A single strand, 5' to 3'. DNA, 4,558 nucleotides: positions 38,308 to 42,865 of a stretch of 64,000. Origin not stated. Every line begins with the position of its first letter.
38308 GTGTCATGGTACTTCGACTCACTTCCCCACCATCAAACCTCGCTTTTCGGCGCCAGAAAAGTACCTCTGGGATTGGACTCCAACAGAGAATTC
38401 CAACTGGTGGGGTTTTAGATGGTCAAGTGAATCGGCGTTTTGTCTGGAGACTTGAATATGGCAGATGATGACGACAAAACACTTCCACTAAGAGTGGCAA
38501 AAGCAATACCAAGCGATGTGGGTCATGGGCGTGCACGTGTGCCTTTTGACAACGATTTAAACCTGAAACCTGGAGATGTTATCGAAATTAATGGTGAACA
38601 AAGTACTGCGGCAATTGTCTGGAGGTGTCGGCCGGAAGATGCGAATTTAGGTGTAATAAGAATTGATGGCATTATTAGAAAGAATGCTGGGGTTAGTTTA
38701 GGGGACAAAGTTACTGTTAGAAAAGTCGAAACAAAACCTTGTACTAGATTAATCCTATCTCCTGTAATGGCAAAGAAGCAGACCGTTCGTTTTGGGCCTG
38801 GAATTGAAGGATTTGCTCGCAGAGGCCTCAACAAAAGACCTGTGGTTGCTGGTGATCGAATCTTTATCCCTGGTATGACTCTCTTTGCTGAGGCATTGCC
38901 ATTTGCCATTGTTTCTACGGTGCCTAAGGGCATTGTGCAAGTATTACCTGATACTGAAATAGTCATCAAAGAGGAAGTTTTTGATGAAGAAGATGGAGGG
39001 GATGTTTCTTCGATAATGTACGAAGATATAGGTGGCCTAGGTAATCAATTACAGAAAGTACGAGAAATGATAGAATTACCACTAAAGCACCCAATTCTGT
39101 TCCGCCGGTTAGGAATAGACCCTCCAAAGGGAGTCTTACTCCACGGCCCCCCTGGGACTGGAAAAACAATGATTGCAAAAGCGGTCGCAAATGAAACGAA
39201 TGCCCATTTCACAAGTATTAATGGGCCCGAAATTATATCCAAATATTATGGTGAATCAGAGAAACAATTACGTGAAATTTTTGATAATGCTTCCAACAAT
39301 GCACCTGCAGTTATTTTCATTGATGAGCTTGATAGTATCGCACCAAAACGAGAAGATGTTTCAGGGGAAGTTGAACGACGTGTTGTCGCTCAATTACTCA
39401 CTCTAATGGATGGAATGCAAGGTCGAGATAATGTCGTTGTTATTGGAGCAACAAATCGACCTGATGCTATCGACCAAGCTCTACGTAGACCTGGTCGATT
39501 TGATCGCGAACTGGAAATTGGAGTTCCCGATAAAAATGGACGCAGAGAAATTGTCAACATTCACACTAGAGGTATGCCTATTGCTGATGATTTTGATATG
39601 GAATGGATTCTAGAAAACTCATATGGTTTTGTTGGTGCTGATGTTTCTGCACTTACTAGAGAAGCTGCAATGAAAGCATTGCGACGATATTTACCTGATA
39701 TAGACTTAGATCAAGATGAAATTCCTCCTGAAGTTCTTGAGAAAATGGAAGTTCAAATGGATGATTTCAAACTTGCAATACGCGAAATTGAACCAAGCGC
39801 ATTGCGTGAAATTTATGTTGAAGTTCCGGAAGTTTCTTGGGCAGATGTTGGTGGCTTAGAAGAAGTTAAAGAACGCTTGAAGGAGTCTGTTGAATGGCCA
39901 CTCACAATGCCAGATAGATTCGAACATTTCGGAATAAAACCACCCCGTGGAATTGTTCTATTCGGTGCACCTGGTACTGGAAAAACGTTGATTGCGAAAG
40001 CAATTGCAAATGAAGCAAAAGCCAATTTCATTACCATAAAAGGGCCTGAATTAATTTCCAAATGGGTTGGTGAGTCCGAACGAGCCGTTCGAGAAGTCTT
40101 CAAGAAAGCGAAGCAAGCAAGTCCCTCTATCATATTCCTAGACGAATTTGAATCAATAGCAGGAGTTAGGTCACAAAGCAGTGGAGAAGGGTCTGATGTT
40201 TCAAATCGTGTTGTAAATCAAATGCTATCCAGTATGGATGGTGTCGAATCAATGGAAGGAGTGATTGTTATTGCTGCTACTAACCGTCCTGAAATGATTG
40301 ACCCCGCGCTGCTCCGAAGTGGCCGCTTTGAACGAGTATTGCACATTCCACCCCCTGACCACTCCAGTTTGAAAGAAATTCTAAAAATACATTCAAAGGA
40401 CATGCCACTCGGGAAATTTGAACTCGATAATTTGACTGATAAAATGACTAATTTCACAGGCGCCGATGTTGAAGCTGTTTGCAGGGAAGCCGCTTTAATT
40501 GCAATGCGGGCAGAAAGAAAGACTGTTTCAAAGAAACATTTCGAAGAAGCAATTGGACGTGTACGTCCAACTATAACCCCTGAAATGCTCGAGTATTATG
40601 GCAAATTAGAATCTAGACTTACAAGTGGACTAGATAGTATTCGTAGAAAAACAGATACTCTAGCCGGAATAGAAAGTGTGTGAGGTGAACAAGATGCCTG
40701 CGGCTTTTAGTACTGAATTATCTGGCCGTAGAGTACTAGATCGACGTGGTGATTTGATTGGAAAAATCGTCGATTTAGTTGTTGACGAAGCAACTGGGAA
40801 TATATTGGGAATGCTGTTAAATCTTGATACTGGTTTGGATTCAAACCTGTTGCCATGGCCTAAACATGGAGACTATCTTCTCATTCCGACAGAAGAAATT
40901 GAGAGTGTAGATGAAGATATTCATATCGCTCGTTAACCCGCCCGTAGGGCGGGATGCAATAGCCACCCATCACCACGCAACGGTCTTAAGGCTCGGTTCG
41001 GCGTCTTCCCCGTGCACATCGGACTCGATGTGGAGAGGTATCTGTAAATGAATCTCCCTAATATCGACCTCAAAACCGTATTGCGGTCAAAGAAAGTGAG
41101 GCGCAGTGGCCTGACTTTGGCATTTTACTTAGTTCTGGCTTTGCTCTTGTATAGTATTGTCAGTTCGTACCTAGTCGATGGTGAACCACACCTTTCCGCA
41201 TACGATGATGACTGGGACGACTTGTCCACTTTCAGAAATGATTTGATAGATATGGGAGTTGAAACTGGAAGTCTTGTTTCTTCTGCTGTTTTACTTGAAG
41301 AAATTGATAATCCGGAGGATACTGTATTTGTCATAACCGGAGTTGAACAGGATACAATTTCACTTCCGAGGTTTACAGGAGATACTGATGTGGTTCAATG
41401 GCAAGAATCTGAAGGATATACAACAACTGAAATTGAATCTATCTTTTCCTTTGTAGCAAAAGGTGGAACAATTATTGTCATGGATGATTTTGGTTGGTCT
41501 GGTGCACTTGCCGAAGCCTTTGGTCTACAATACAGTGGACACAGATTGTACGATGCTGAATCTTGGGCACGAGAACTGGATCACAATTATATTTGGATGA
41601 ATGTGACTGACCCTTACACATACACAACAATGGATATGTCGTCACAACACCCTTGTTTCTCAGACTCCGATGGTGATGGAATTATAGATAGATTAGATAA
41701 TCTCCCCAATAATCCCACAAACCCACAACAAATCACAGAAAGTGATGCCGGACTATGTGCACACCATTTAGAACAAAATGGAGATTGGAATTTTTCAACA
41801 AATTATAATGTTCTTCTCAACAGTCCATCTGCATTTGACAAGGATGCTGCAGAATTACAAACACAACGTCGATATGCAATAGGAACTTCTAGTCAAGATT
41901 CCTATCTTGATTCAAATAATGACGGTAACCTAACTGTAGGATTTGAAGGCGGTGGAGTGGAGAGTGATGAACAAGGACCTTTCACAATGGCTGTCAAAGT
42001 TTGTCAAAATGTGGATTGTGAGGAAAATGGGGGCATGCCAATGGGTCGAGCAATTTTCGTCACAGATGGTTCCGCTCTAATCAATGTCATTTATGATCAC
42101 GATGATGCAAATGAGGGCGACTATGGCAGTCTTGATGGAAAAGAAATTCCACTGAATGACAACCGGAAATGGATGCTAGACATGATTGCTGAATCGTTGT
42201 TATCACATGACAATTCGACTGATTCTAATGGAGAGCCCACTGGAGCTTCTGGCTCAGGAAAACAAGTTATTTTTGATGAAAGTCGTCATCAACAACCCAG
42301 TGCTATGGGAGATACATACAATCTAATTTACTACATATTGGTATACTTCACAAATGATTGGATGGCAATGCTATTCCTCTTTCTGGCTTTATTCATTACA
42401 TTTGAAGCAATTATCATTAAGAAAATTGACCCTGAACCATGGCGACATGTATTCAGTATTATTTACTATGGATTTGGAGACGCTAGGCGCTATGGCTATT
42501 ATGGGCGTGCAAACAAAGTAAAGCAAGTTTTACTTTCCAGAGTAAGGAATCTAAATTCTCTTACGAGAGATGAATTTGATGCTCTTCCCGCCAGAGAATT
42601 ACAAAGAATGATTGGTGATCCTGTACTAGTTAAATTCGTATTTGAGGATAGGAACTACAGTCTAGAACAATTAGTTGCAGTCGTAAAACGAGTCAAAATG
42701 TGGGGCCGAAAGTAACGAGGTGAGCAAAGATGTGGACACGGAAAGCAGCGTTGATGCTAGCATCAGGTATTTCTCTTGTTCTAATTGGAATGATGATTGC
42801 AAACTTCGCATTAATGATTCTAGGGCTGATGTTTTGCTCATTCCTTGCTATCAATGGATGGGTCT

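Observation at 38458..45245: MoxR-less DUF58 cluster placed directly downstream of cdc48 and a PRC-barrel gene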

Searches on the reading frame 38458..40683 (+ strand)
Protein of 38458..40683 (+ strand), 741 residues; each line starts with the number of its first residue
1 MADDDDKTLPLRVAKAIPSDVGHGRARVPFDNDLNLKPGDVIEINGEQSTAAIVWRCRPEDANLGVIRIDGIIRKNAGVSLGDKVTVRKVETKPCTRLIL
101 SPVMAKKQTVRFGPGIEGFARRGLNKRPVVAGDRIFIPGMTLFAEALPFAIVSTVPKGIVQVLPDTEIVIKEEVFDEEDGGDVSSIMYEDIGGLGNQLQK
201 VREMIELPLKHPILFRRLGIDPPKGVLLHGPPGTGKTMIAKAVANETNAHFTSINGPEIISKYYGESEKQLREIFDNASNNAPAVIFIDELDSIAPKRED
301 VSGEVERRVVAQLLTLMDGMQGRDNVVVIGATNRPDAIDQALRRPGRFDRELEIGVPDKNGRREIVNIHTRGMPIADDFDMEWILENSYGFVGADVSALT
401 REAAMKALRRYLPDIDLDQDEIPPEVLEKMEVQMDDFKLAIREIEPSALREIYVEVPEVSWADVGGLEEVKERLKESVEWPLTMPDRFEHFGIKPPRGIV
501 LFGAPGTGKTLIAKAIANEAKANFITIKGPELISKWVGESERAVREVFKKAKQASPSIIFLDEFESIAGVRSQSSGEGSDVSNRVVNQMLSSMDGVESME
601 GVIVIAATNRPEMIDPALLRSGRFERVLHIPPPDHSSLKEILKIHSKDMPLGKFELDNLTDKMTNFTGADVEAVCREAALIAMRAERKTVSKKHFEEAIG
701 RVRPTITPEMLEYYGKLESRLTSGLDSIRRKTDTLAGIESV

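Call 6: search_protein_families(library=pfam, proteins=[window:38458-40683:+], max_evalue=0.01)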
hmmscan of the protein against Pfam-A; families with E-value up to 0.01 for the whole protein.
window:38458-40683:+ (741 aa): 52 families (the best 25 are shown)
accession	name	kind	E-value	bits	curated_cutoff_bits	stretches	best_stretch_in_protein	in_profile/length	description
PF00004.35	AAA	-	6.6e-98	324.7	21.2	2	226-355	1-130/131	ATPase family associated with various cellular activities (AAA)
PF02359.24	CDC48_N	-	1.4e-25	89.8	35.1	1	11-91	2-84/85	Cell division protein 48 (CDC48), N-terminal domain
PF17862.7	AAA_lid_3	-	6.5e-24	83.5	27.2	2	655-697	3-45/45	AAA+ lid domain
PF05496.18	RuvB_N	-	4.9e-14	52.8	27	2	225-301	35-103/159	Holliday junction DNA helicase RuvB P-loop domain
PF13191.12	AAA_16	-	7.9e-14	52.9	32.6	2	216-327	17-135/167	AAA ATPase domain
PF13401.12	AAA_22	-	5.4e-11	43.4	27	2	226-262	8-38/130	AAA domain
PF07728.20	AAA_5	-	5.7e-11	43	22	2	225-297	1-81/139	AAA domain (dynein-related subfamily)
PF06068.19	TIP49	-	7.4e-11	42.2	23.8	2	224-268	51-97/347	TIP49 P-loop domain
PF07724.20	AAA_2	-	2e-10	41.4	27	1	226-320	6-102/166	AAA domain (Cdc48 subfamily)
PF20720.3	nSTAND3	-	7.7e-10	39.1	27.2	2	226-271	20-68/155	Novel STAND NTPase 3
PF13173.12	AAA_14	-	1.7e-09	38.2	27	2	499-570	5-77/129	AAA domain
PF13671.12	AAA_33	-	4.1e-09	37.3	27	1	226-300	2-47/143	AAA domain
PF02933.23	CDC48_2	-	4.7e-09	36.2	22.4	1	121-173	11-60/64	Cell division protein 48 (CDC48), domain 2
PF13521.12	AAA_28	-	6.1e-08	33.5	27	0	499-526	2-27/164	AAA domain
PF00910.28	RNA_helicase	-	1.6e-07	32.2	21.5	0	226-262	1-37/105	RNA helicase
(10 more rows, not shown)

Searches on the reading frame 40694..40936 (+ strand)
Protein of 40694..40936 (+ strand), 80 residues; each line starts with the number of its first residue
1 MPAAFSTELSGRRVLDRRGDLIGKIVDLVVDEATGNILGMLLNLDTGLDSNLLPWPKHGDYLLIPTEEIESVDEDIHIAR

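Call 6: search_protein_families(library=pfam, proteins=[window:40694-40936:+], max_evalue=0.01)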
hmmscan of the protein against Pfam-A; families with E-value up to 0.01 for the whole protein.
window:40694-40936:+ (80 aa): 1 family
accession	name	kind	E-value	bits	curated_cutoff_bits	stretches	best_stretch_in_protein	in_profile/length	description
PF05239.21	PRC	-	1.6e-09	38.1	21.2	1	4-77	4-70/78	PRC-barrel domain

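Call 87: search_solved_structures(query=window:40694-40936:+, max_evalue=1)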
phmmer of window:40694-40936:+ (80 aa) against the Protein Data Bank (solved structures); distinct sequences matched with E-value up to 1: 8.
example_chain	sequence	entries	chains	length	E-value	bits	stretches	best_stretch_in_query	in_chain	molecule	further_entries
8qzo_A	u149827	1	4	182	0.00017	25.3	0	8-72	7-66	PRC-barrel domain-containing protein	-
8onw_D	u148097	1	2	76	0.084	16.8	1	7-73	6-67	PRC-barrel domain-containing protein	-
8onw_A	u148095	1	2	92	0.14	16.1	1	7-73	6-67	PRC-barrel domain-containing protein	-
9k3q_H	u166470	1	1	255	0.51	14.3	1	3-37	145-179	Photoreaction center protein H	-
7eqd_H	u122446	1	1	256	0.52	14.3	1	3-37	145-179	Photoreaction center protein H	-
7oy8_H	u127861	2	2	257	0.52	14.3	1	3-37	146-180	Photosynthetic reaction center, H-chain | Photoreaction center protein H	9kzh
1pm3_A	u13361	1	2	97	0.65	13.9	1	7-48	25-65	MTH1895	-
8onw_H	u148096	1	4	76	0.81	13.6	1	9-75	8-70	PRC-barrel domain-containing protein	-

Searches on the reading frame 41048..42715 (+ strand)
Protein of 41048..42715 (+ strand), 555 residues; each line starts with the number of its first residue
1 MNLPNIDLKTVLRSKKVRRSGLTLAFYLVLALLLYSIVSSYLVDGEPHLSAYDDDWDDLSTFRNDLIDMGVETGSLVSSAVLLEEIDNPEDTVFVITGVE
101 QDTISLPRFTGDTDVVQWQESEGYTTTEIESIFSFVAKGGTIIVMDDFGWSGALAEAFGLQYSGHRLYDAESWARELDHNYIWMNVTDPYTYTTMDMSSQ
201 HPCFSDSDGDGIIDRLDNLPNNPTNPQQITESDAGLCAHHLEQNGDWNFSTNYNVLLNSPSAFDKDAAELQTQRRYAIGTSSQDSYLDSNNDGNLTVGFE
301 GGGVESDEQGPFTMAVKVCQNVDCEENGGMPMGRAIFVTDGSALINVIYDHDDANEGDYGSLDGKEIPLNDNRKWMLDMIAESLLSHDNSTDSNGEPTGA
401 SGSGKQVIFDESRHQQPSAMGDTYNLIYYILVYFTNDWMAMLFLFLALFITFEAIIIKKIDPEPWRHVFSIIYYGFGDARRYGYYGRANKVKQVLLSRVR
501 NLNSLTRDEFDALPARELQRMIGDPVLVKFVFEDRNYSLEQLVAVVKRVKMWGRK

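Call 6: search_protein_families(library=pfam, proteins=[window:41048-42715:+], max_evalue=0.01)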
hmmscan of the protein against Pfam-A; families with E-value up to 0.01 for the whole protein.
window:41048-42715:+ (555 aa): 1 family
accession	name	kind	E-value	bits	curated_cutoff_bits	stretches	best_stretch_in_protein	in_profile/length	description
PF14258.12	DUF4350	-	1.8e-05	25.5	30.4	1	109-216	36-140/181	Domain of unknown function (DUF4350)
